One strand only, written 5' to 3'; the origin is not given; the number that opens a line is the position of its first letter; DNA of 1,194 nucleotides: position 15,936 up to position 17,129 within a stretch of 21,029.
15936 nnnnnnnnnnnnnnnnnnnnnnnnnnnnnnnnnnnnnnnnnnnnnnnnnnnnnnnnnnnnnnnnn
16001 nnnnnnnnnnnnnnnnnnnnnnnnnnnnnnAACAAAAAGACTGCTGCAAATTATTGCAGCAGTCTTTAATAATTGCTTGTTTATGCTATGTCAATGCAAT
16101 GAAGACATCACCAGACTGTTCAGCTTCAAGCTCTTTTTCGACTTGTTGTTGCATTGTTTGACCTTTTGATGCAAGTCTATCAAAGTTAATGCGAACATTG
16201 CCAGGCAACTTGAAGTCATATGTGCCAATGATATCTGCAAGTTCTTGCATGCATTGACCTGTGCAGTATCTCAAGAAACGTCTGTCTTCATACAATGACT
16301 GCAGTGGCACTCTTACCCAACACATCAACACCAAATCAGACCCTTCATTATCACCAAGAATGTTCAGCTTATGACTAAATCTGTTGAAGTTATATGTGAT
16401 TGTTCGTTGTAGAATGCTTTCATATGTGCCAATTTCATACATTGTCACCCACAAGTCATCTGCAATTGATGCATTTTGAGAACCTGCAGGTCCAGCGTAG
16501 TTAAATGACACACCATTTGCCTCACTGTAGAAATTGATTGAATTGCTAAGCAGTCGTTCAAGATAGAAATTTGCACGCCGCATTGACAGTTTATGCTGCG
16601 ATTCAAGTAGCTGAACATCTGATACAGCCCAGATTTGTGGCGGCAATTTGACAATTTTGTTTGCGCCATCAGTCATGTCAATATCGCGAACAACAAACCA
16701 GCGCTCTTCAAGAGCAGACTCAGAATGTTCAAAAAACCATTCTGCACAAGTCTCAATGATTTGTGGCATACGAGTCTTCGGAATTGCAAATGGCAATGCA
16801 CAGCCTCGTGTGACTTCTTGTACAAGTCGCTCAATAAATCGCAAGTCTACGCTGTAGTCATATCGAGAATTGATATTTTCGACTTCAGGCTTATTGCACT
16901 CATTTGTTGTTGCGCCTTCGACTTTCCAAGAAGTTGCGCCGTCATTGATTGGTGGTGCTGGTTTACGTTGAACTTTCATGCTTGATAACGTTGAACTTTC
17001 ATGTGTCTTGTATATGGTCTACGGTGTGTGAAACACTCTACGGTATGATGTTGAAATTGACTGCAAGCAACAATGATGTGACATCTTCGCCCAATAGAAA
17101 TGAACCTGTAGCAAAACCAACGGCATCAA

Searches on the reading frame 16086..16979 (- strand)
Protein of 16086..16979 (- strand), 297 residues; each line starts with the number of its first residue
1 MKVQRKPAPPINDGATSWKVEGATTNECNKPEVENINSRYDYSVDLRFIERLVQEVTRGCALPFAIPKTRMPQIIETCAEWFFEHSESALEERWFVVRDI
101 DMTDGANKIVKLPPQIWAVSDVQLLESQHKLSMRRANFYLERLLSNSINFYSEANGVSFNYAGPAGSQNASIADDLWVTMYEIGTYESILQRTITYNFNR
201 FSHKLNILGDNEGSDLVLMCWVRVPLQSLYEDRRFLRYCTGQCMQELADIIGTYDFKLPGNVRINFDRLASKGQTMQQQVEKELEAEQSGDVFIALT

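Call 14: search_protein_families(library=phrogs, proteins=[window:16086-16979:-], max_evalue=0.01)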
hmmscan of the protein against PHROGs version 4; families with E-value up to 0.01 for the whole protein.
window:16086-16979:- (297 aa): 1 family
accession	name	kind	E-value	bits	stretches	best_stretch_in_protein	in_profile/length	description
phrog_211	-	connector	2.7e-09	36.9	1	62-288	743-963/976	head-tail adaptor Ad2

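Call 15: search_protein_families(library=pfam, proteins=[window:16086-16979:-], max_evalue=0.01)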
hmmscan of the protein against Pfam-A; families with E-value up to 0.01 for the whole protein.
window:16086-16979:- (297 aa): 0 families

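Call 16: find_related_loci(query=window:16086-16979:-, collection=viral_contigs, flank=4000)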
Query window:16086-16979:- (297 aa) in viral_contigs; peptide patterns used: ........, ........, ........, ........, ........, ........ (x = any residue, [..] = any of these).
2 stretches matched a pattern; 2 encode a relative of the query (tblastn E <= 1e-3); 2 distinct loci.
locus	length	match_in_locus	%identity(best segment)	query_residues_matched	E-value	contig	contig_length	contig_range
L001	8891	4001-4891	97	1-297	0e+0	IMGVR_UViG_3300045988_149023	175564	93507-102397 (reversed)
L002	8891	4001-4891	99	1-297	0e+0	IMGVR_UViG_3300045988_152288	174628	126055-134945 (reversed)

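Call 24: find_encoding_contigs(protein=window:16086-16979:-, flank=3000, max_places=10)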
Protein window:16086-16979:- (297 aa): 1 contig read that carries it; 1 place shown.
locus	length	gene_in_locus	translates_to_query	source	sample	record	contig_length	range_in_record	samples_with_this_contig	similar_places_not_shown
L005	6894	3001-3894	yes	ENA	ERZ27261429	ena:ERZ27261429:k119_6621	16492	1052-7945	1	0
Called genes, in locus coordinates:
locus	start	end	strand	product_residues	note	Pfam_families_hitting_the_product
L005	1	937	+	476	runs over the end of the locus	-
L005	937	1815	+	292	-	-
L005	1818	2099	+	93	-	-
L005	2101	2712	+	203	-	-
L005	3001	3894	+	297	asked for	PF26809:Phage_T4_gp13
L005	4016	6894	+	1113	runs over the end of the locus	-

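Call 42: search_protein_families(library=phrogs, proteins=[L002:2966-3337:+, L002:3385-3942:+, L001:3552-4004:+], max_evalue=1)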
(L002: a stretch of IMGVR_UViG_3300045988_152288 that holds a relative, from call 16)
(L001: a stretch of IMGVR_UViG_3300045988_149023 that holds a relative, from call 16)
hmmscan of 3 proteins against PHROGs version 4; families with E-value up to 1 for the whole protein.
L002:2966-3337:+ (123 aa): 1 family
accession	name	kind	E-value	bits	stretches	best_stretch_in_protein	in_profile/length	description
phrog_4768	-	unknown function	0.092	13.2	0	35-60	172-197/210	-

L002:3385-3942:+ (185 aa): 0 families

L001:3552-4004:+ (150 aa): 3 families
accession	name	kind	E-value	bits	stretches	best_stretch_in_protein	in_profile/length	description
phrog_33669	-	unknown function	0.21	12.3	0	50-90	24-63/68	-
phrog_28467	-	unknown function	0.3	11.9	0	27-54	86-113/223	-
phrog_31795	-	unknown function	0.43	11.6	0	29-46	18-35/63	-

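Call 43: search_protein_families(library=pfam, proteins=[L002:2966-3337:+, L002:3385-3942:+, L001:3552-4004:+, window:16086-16979:-], max_evalue=1)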
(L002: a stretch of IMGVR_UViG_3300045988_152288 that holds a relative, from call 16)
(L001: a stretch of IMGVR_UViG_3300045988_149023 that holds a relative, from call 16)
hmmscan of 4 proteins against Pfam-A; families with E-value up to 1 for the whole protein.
L002:2966-3337:+ (123 aa): 1 family
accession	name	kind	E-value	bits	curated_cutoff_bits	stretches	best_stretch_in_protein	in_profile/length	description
PF17441.7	DUF5419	-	0.14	12.7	31.8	1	77-106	28-53/54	Family of unknown function (DUF5419)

L002:3385-3942:+ (185 aa): 0 families

L001:3552-4004:+ (150 aa): 0 families

window:16086-16979:- (297 aa): 0 families

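Call 45: find_homologous_proteins(query=L002:3385-3942:+, max_evalue=0.01)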
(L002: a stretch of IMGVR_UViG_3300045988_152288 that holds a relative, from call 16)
Query L002:3385-3942:+ (185 aa): 3 proteins with E <= 0.01 among 53 candidates.
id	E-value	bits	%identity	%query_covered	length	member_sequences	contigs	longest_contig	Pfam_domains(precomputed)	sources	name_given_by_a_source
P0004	2.2e-114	397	100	100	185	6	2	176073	-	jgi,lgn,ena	jgi:hypothetical protein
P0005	3.2e-90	318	82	97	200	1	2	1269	-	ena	-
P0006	1.1e-77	278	73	99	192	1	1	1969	-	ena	-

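Call 47: find_encoding_contigs(protein=P0005, flank=3000, max_places=10)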
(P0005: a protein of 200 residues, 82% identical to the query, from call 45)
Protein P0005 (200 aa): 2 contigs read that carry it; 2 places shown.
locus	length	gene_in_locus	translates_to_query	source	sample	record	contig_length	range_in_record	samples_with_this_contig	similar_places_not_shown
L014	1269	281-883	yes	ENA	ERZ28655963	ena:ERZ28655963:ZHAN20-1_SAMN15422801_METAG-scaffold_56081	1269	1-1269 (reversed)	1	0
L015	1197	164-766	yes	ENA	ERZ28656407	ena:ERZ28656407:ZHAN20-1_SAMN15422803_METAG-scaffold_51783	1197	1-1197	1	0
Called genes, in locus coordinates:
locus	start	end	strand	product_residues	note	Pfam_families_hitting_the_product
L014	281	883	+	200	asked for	-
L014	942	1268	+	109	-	?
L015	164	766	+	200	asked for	-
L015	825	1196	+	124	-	?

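Call 48: find_encoding_contigs(protein=P0006, flank=3000, max_places=10)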
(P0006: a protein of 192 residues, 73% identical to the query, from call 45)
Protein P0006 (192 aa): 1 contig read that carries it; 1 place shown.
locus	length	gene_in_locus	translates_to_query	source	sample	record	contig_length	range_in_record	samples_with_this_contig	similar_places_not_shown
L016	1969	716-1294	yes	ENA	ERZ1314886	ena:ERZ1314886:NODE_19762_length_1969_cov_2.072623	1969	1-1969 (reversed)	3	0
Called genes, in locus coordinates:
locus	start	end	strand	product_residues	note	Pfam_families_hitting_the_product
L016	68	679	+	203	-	-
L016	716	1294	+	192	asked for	-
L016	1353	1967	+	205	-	?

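Call 51: find_encoding_contigs(protein=P0004, flank=2000, max_places=10)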
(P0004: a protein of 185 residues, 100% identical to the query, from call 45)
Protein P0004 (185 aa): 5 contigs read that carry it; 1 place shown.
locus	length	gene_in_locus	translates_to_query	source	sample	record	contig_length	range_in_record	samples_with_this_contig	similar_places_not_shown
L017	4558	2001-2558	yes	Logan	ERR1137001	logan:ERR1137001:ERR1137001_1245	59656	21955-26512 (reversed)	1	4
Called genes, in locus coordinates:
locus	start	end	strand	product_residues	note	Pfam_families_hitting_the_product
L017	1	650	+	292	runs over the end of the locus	-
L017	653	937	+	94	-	-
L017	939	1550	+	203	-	-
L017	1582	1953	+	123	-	-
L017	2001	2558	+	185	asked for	-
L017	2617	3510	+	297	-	PF26809:Phage_T4_gp13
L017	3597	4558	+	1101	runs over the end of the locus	-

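Call 52: list_cluster_members(proteins=[P0004, P0003, window:16086-16979:-, window:17267-17878:-])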
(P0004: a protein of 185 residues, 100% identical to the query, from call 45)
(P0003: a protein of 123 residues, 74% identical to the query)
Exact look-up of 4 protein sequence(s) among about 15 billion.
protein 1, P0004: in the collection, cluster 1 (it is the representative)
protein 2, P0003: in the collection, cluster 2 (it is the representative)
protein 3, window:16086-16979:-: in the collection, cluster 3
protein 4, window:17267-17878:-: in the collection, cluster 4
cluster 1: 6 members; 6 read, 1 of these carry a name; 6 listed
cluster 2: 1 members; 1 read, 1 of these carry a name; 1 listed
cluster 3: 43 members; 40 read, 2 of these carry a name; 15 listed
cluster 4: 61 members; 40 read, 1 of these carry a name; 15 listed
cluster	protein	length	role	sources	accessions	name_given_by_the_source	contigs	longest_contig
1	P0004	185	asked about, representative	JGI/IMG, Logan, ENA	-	hypothetical protein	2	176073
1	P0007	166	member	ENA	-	-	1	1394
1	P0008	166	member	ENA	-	-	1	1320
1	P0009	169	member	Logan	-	-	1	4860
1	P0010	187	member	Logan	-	-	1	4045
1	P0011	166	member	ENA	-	-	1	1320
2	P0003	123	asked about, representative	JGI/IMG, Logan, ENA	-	hypothetical protein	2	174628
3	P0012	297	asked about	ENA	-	-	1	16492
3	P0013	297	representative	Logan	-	-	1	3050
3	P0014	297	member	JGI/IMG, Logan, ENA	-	hypothetical protein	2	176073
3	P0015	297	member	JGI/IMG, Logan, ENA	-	hypothetical protein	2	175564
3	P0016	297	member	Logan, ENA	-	-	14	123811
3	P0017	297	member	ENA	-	-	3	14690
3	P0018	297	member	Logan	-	-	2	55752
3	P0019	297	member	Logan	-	-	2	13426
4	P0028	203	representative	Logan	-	-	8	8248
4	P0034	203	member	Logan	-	-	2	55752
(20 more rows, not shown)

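Call 53: find_encoding_contigs(protein=P0016, flank=1600, max_places=10)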
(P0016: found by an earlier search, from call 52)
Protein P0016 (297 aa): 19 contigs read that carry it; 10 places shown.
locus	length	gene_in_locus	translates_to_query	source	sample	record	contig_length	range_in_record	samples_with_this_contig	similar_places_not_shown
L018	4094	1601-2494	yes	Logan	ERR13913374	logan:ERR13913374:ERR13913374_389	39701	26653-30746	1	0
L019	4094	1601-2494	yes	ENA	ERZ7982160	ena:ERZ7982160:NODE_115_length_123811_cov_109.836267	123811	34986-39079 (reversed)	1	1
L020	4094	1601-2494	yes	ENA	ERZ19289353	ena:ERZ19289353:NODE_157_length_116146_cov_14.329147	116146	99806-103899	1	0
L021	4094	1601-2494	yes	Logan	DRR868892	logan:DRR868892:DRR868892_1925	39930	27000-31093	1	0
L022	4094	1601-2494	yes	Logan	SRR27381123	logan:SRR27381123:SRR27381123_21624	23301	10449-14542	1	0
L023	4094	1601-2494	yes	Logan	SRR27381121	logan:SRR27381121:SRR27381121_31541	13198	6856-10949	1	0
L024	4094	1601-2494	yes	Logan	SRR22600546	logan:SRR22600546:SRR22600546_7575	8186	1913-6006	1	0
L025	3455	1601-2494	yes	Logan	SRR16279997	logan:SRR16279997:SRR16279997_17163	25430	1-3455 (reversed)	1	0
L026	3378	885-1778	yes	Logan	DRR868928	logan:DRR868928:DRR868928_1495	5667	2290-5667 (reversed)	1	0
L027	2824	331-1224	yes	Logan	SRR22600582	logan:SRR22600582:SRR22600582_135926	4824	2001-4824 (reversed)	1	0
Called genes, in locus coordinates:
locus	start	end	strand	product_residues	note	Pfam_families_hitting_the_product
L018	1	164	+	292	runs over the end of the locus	-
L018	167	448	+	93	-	-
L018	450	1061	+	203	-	-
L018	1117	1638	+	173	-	-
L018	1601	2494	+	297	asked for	PF26809:Phage_T4_gp13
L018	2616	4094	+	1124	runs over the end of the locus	-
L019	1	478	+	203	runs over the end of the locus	-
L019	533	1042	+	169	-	-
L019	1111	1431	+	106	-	-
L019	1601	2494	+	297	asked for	PF26809:Phage_T4_gp13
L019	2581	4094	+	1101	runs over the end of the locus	-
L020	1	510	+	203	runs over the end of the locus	-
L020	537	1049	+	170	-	-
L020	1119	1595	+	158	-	-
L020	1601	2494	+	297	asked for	PF26809:Phage_T4_gp13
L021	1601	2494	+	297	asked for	PF26809:Phage_T4_gp13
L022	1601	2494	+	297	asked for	PF26809:Phage_T4_gp13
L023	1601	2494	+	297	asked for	PF26809:Phage_T4_gp13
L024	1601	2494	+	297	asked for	PF26809:Phage_T4_gp13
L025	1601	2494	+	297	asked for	PF26809:Phage_T4_gp13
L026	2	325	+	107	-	?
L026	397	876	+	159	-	-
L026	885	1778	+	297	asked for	PF26809:Phage_T4_gp13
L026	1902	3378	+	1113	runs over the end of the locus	-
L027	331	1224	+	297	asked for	PF26809:Phage_T4_gp13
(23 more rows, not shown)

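Call 67: find_encoding_contigs(protein=P0028, flank=1500, max_places=10)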
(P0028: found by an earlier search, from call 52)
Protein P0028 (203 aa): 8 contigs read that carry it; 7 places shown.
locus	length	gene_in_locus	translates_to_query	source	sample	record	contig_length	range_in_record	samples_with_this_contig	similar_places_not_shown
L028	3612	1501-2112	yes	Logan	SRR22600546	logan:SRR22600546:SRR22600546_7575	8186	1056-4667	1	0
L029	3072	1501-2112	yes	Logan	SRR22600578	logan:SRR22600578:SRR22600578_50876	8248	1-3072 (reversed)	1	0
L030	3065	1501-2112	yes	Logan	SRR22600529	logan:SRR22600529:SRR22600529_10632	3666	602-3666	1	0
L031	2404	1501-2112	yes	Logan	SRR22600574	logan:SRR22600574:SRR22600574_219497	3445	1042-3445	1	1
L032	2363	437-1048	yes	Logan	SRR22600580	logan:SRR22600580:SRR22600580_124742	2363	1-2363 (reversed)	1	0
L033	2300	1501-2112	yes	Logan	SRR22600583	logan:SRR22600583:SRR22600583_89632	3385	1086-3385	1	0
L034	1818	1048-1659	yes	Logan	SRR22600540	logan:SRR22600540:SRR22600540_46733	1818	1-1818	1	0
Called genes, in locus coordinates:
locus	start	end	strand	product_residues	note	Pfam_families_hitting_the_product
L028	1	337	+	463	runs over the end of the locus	?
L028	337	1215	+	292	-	-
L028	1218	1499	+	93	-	-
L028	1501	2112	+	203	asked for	-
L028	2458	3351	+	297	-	PF26809:Phage_T4_gp13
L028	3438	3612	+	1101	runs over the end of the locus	-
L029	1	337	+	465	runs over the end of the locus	-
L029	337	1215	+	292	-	-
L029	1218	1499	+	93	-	-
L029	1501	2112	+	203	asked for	-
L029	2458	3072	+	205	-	?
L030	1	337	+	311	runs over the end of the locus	?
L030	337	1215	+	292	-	-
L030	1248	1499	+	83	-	-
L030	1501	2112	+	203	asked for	-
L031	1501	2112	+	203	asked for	-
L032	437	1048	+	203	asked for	-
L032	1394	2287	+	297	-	PF26809:Phage_T4_gp13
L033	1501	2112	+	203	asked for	-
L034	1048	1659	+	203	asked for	-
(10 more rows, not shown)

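Call 68: find_encoding_contigs(protein=P0007, flank=1500, max_places=10)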
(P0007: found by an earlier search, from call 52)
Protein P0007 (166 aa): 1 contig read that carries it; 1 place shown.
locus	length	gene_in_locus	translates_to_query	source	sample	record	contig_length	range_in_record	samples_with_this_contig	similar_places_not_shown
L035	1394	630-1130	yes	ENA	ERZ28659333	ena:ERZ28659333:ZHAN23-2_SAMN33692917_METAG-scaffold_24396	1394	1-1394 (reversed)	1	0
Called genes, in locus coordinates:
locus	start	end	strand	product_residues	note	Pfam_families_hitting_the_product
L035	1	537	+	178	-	?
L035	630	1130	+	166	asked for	-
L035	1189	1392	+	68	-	?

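Call 78: predict_structure(alignment_id=A3)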
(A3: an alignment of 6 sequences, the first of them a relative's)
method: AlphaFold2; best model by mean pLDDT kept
length: 185 residues; sequences in the alignment: 6
mean_pLDDT: 71.4   pTM: 0.69
mean pLDDT of the five models: 71.4, 67.9, 66.9, 63.8, 59.1
residues with pLDDT >= 90: 1; 70-90: 117; 50-70: 50; < 50: 17
segments of 3 or more residues with pLDDT < 50: 1-17
pLDDT, mean of each block of 10 residues (from residue 1): 39 45 63 69 84 81 71 55 64 86 82 82 78 74 75 84 74 76 79
secondary structure, 60 per line:
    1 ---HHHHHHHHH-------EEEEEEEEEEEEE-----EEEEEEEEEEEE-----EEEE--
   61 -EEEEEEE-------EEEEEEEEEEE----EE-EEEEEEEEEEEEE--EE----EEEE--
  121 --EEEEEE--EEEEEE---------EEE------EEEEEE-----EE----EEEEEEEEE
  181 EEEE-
elements in order: H4-12 E20-32 E38-49 E55-58 E62-68 E76-86 E94-106 E115-118 E123-128 E131-136 E146-148 E155-160 E172-184

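Call 82: fold_search(model_id=the predicted structure, library=viral)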
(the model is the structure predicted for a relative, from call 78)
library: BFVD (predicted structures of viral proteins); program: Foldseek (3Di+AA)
matches with E <= 10: 675; with E <= 0.001: 0
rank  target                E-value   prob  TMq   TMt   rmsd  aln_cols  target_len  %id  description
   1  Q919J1                1.1e-03  0.99  0.30  0.09   8.4       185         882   11  CUN085 putative occlusion body protein [Culex nigripalpus nucleopolyhedrovirus (isolate Florida/1997)]
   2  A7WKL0                3.4e-03  0.23  0.16  0.11  22.2       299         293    8  Uncharacterized protein [Betalipothrixvirus pozzuoliense]
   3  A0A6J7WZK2            4.8e-03  0.60  0.21  0.25  14.8       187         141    4  Uncharacterized protein (Fragment) [uncultured Caudovirales phage]
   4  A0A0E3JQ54            4.8e-03  0.16  0.13  0.04  23.6       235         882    8  Uncharacterized protein [Bacillus phage Stahl]
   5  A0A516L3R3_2          5.1e-03  0.97  0.36  0.12   7.4       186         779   11  (no name in the UniProt tables at hand)
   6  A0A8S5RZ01            7.8e-03  0.84  0.25  0.35   8.4       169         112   14  Uncharacterized protein [Myoviridae sp. ctNQV2]
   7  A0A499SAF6            9.6e-03  0.63  0.24  0.22  11.4       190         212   12  (no name in the UniProt tables at hand)
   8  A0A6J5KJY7            9.6e-03  0.54  0.23  0.23  11.7       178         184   11  Uncharacterized protein [uncultured Caudovirales phage]
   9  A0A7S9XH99            1.0e-02  0.94  0.30  0.16   8.4       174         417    7  Uncharacterized protein [Virus NIOZ-UU157]
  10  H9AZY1                1.2e-02  0.33  0.21  0.12  19.4       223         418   12  VP17 [Haloarcula hispanica icosahedral virus 2]
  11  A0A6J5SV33            1.3e-02  0.84  0.30  0.26   8.1       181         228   16  Uncharacterized protein [uncultured Caudovirales phage]
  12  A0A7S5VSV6            1.4e-02  0.21  0.22  0.11  26.1       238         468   10  (no name in the UniProt tables at hand)
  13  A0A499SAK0            1.5e-02  0.90  0.31  0.32   8.2       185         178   10  (no name in the UniProt tables at hand)
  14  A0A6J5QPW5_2          1.7e-02  0.38  0.19  0.07  10.8       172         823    6  Uncharacterized protein [uncultured Caudovirales phage]
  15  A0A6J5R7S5            1.8e-02  0.38  0.24  0.08  23.5       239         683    7  Peptidase S8/S53 domain containing protein [uncultured Caudovirales phage]
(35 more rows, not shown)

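Call 87: search_dna_similar(query=window:16086-16979:-, collection=phages, mode=protein, max_rows=12, max_evalue=0.001)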
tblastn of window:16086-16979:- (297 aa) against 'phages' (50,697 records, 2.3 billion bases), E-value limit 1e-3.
Records with a match: 16; places in all: 16; records where one place covers at least 80% of the query: 15.
Best place of each record, by identity: <60% 16.
By first word of the organism name: uncultured 6; Tenacibaculum 5; Chryseobacterium 2; Sphingomonas 2; Flavobacterium 1.
By host as written in the record: - 6; Tenacibaculum maritimum 3; Chryseobacterium indologenes MA9 2; Tenacibaculum sp. 2; Sphingomonas paucimobilis, Felix d'Herelle Reference Center for Phages host ... 2; Flavobacterium sp. B330 1.
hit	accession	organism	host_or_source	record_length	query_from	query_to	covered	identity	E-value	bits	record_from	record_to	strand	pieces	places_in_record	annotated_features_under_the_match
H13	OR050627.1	Chryseobacterium phage MA9V-1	Chryseobacterium indologenes MA9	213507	41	294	86%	29.4%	5e-30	125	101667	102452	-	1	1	hypothetical protein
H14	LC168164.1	Tenacibaculum phage pT24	Tenacibaculum sp.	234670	45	289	82%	29.7%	8e-31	127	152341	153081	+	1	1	hypothetical protein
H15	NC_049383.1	Tenacibaculum phage pT24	Tenacibaculum sp.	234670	45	289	82%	29.7%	8e-31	127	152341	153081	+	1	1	hypothetical protein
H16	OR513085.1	Chryseobacterium phage MA9V-2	Chryseobacterium indologenes MA9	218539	41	294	86%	28.6%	2e-29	123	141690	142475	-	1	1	neck protein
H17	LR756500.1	uncultured phage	metagenomic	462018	49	295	83%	28.4%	3e-26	114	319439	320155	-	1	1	record has no annotation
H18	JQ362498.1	Sphingomonas phage PAU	Sphingomonas paucimobilis, Felix ...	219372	45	297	85%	27.7%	7e-30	124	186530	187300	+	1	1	263: gp263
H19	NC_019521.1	Sphingomonas phage PAU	Sphingomonas paucimobilis, Felix ...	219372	45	297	85%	27.7%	7e-30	124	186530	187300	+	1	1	263: gp263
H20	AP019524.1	Tenacibaculum phage PTm1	Tenacibaculum maritimum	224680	29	296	90%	25.4%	1e-21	100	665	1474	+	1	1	neck protein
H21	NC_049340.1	Tenacibaculum phage PTm1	Tenacibaculum maritimum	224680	29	296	90%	25.4%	1e-21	100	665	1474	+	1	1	neck protein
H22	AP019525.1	Tenacibaculum phage PTm5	Tenacibaculum maritimum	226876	29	296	90%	25.4%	1e-21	100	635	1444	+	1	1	neck protein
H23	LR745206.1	uncultured phage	metagenomic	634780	42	273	78%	29.1%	2e-19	94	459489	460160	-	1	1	record has no annotation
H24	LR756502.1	uncultured phage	metagenomic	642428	48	296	84%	25.7%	1e-17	89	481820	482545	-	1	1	record has no annotation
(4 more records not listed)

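Call 88: get_annotated_region(hit=H16, flank=5000)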
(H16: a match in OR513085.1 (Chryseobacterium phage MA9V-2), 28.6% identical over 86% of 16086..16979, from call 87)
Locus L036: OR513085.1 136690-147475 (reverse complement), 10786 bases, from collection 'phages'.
description: Chryseobacterium phage MA9V-2, complete genome.
organism: Chryseobacterium phage MA9V-2 (NCBI taxid 3076797)
taxonomy: Viruses; Duplodnaviria; Heunggongvirae; Uroviricota; Caudoviricetes
host: Chryseobacterium indologenes MA9; source: Medical sewage; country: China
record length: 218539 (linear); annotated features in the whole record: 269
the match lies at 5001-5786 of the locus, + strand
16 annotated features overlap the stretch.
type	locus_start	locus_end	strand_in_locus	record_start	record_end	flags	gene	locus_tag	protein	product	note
CDS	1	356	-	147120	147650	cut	-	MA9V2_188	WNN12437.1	hypothetical protein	-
CDS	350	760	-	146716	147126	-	-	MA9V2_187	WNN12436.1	hypothetical protein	-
CDS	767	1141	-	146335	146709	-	-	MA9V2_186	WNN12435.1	hypothetical protein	-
CDS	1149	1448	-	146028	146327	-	-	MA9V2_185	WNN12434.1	hypothetical protein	-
CDS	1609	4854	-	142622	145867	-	-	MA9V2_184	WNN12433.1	hypothetical protein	-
CDS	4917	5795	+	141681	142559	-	-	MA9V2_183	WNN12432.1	neck protein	-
CDS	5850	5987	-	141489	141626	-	-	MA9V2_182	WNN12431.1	hypothetical protein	-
CDS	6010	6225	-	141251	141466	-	-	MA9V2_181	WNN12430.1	hypothetical protein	-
CDS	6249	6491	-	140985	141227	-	-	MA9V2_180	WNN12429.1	hypothetical protein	-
CDS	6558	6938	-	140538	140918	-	-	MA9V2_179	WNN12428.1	hypothetical protein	-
CDS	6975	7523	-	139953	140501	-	-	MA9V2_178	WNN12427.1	hypothetical protein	-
CDS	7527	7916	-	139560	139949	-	-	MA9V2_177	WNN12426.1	hypothetical protein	-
CDS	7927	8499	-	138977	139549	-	-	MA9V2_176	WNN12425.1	hypothetical protein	-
CDS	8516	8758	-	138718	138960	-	-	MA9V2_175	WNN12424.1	hypothetical protein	-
CDS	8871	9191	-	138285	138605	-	-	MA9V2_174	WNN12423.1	septal ring lytic transglycosylase RlpA family protein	-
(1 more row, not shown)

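Call 89: get_annotated_region(hit=H20, flank=5000)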
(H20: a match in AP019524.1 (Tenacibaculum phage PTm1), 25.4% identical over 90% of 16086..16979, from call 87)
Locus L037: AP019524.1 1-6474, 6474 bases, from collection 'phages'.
description: Tenacibaculum phage PTm1 DNA, complete genome.
organism: Tenacibaculum phage PTm1 (NCBI taxid 2547425)
taxonomy: Viruses; Duplodnaviria; Heunggongvirae; Uroviricota; Caudoviricetes; Shirahamavirus; Shirahamavirus PTm1
host: Tenacibaculum maritimum; source: seawater; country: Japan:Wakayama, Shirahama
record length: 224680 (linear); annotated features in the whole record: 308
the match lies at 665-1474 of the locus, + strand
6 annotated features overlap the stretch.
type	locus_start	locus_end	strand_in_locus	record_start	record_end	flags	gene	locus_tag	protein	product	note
CDS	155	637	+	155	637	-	-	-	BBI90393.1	head completion protein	PTm1_ORF-001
CDS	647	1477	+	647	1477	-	-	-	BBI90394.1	neck protein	PTm1_ORF-002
CDS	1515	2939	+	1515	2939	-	-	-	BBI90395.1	hypothetical protein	PTm1_ORF-003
CDS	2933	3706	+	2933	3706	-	-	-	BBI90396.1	hypothetical protein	PTm1_ORF-004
CDS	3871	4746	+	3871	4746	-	-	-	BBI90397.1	hypothetical protein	PTm1_ORF-005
CDS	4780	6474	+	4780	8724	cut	-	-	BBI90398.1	hypothetical protein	PTm1_ORF-006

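Call 91: search_solved_structures(query=L018:1117-1638:+, max_evalue=1)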
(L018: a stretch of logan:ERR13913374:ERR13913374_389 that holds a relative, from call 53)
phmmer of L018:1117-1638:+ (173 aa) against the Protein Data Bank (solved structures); distinct sequences matched with E-value up to 1: 1.
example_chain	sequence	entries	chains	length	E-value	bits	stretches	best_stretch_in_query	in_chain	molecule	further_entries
1lab_A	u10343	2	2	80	0.89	12.5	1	99-142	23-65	DIHYDROLIPOAMIDE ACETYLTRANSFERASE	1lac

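Call 97: find_encoding_contigs(protein=P0034, flank=1800, max_places=10)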
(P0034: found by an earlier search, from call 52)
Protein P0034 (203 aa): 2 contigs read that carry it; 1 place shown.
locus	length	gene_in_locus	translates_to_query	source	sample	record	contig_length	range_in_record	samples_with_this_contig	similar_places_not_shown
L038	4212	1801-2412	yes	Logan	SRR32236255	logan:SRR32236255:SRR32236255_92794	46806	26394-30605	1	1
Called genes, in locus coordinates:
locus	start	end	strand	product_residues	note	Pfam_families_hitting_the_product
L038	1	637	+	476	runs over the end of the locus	-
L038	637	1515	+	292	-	-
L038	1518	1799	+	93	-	-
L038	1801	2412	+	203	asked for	-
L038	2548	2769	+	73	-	-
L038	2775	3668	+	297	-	PF26809:Phage_T4_gp13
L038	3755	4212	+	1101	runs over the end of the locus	-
